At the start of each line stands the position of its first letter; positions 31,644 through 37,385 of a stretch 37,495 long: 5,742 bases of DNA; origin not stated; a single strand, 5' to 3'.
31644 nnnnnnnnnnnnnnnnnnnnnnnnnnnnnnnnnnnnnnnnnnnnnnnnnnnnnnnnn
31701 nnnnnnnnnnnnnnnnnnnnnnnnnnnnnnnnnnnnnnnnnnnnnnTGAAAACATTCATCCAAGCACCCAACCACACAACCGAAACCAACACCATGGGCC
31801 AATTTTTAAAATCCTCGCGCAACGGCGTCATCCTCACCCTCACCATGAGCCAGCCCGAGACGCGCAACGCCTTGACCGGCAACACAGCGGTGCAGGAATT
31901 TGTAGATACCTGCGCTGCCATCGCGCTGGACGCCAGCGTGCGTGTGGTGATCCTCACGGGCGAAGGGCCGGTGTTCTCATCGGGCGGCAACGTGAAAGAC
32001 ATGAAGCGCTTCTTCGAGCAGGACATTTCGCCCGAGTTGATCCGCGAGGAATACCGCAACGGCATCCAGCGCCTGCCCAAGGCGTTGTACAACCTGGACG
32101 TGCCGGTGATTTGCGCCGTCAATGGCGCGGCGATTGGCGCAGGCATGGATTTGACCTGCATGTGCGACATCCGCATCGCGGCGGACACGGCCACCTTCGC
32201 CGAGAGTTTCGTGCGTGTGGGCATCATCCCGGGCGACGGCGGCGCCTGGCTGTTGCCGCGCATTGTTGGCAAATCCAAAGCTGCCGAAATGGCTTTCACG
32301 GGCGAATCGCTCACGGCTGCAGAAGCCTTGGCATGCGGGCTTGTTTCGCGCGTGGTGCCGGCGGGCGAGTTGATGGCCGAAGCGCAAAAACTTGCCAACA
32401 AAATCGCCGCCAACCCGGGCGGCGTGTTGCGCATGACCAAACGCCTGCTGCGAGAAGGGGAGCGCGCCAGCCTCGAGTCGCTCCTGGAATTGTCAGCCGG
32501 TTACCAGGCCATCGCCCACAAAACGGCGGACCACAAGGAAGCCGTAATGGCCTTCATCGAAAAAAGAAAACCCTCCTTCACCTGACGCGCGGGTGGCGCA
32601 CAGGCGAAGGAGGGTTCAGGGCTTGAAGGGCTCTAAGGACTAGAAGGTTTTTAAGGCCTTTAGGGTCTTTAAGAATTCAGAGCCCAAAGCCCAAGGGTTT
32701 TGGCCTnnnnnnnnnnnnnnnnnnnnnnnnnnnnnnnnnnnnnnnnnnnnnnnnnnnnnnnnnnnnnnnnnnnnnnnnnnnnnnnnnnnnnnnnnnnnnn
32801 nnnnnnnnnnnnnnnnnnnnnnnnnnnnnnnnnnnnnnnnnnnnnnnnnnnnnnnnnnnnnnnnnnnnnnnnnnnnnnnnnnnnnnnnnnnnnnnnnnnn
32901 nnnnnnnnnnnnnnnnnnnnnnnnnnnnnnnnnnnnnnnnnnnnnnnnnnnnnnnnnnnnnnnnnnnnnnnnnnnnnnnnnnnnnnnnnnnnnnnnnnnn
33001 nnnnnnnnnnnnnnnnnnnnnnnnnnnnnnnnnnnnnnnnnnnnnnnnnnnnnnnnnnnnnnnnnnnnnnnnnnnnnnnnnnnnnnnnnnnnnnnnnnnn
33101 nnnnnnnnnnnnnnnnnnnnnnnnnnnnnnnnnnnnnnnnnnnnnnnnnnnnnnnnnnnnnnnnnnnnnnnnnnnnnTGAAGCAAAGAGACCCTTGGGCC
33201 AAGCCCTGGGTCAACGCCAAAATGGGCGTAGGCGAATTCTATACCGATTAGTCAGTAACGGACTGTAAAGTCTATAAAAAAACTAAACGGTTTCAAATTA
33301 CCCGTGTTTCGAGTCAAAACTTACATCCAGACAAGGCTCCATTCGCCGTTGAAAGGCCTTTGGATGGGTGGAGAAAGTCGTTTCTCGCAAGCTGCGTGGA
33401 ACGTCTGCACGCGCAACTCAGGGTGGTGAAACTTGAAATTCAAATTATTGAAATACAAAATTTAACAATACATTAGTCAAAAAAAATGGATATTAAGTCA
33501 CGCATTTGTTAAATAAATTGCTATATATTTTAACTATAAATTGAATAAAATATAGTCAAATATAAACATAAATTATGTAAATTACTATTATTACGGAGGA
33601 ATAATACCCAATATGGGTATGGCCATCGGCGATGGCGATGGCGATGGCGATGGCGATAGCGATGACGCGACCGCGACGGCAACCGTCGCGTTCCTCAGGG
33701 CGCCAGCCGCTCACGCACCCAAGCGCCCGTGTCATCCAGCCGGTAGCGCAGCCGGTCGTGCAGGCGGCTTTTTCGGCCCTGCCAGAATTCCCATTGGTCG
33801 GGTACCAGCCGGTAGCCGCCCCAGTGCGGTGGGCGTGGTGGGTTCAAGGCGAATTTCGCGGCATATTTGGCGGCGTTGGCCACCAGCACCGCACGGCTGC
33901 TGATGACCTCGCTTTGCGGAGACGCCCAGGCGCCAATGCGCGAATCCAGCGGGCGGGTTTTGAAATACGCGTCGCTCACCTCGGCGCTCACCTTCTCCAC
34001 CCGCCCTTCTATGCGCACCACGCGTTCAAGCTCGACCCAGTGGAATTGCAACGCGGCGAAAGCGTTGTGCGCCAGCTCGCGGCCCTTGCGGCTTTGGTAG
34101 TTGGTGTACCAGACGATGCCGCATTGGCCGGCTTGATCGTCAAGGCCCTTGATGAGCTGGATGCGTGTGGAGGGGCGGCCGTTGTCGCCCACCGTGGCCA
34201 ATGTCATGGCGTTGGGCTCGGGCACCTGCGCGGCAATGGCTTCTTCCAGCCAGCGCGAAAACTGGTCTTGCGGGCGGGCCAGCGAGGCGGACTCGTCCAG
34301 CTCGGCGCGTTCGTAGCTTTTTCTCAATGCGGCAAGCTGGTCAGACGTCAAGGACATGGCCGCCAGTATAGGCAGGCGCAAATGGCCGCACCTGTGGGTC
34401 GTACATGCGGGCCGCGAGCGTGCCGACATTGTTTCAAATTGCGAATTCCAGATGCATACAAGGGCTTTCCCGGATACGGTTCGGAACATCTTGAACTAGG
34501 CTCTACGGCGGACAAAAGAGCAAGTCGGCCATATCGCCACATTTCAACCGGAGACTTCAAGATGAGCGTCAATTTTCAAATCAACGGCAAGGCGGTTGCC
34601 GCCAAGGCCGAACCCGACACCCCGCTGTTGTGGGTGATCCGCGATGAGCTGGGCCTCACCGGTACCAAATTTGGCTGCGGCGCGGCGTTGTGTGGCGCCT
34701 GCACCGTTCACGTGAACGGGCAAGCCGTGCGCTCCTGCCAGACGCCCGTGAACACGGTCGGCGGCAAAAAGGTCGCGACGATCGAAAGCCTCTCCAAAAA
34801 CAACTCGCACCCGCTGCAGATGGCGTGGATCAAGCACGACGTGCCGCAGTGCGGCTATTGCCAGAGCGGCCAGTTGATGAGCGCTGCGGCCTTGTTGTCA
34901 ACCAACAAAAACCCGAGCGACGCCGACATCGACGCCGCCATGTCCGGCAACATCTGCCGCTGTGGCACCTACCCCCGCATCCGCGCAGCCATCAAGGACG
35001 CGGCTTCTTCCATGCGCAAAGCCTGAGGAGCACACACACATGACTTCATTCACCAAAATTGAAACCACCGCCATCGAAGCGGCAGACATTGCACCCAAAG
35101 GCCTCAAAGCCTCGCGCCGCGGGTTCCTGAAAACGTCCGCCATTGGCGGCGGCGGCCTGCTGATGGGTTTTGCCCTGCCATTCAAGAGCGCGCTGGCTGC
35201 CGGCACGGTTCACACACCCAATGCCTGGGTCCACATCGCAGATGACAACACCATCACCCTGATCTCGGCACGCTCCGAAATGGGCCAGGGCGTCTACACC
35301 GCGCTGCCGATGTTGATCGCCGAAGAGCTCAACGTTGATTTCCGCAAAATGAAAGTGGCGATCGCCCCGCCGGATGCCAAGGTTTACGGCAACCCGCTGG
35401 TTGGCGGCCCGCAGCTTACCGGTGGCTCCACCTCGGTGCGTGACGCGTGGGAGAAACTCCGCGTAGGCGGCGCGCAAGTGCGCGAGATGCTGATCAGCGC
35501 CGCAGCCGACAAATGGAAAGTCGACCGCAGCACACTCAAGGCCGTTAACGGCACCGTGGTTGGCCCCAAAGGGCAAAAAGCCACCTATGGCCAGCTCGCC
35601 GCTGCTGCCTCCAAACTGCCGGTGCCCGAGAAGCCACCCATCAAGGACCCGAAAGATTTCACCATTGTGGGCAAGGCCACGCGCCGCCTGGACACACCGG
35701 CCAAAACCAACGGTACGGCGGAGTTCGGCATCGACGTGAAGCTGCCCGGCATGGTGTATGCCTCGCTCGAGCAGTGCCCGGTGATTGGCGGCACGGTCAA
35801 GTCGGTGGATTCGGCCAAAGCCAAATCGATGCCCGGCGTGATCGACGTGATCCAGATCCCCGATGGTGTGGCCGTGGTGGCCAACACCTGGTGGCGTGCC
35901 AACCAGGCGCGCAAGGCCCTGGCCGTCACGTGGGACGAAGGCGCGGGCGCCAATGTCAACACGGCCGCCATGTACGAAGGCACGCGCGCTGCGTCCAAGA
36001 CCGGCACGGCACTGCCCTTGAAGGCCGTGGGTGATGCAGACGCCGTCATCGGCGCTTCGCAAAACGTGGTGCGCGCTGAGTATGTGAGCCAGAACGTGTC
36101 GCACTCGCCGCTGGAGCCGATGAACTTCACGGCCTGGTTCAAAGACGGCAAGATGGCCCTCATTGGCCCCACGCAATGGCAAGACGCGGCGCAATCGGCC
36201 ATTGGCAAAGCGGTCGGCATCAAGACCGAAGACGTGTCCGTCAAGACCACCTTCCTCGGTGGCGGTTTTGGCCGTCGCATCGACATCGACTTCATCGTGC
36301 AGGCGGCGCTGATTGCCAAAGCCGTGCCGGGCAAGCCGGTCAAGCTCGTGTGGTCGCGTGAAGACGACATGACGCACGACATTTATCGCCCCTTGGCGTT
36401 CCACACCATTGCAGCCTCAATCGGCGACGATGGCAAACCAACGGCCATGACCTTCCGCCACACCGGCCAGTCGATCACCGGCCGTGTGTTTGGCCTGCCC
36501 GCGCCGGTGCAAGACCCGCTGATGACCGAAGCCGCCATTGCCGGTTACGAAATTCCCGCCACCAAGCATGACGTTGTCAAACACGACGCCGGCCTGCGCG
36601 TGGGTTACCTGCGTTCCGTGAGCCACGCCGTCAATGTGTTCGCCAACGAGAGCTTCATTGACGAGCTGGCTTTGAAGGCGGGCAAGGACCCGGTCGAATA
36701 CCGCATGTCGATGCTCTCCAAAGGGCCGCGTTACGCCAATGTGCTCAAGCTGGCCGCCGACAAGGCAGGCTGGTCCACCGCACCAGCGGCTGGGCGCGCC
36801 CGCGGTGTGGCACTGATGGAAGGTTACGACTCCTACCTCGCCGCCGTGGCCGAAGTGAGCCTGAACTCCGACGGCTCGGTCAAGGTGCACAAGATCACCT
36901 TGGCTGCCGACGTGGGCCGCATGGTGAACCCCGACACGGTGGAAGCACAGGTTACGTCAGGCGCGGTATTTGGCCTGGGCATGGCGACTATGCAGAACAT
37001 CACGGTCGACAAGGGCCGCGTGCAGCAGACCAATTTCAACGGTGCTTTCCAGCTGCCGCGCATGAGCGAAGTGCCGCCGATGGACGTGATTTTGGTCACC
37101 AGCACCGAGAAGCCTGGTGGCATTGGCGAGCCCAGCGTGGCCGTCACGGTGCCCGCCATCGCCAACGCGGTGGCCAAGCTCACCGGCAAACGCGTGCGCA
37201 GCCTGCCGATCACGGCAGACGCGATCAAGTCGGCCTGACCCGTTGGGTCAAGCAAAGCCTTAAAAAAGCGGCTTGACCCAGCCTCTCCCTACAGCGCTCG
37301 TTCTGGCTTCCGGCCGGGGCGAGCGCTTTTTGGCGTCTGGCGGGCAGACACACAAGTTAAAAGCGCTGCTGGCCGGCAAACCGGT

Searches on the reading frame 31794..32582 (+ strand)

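Call 63: search_protein_families(library=pfam, proteins=[window:31794-32582:+], max_evalue=0.001)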
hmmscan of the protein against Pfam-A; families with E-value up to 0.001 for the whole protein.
window:31794-32582:+ (263 aa): 2 families
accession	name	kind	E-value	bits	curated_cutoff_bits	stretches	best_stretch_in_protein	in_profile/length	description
PF00378.25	ECH_1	-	1.8e-60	204.8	27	1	10-263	3-249/251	Enoyl-CoA hydratase/isomerase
PF16113.10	ECH_2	-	2.1e-28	100.3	27.2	1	15-244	3-226/335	Enoyl-CoA hydratase/isomerase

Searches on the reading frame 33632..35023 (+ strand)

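Call 31: search_protein_families(library=pfam, proteins=[window:33632-35023:+], max_evalue=0.001)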
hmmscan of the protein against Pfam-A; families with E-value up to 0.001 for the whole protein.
window:33632-35023:+ (464 aa): 3 families
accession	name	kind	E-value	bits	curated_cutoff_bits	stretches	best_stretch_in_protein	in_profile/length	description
PF01799.25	Fer2_2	-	1.1e-29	102.8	30.3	1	383-455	1-75/75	[2Fe-2S] binding domain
PF00111.32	Fer2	-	4.1e-08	33.5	21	1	316-371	2-57/77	2Fe-2S iron-sulfur cluster binding domain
PF13085.11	Fer2_3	-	1.5e-06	28.6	27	1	348-390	51-92/107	2Fe-2S iron-sulfur cluster binding domain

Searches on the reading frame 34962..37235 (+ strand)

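Call 31: search_protein_families(library=pfam, proteins=[window:34962-37235:+], max_evalue=0.001)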
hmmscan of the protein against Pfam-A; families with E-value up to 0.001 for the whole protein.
window:34962-37235:+ (758 aa): 3 families
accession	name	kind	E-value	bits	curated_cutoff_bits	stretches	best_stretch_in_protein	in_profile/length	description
PF02738.23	MoCoBD_1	-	2.2e-34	119.1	27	1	356-582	15-241/244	Molybdopterin cofactor-binding domain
PF20256.3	MoCoBD_2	-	1.3e-30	107.3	27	2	617-705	194-283/283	Molybdopterin cofactor-binding domain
PF01315.27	Ald_Xan_dh_C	-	0.00032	21.4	31.3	1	251-320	2-72/110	Aldehyde oxidase and xanthine dehydrogenase, a/b hammerhead domain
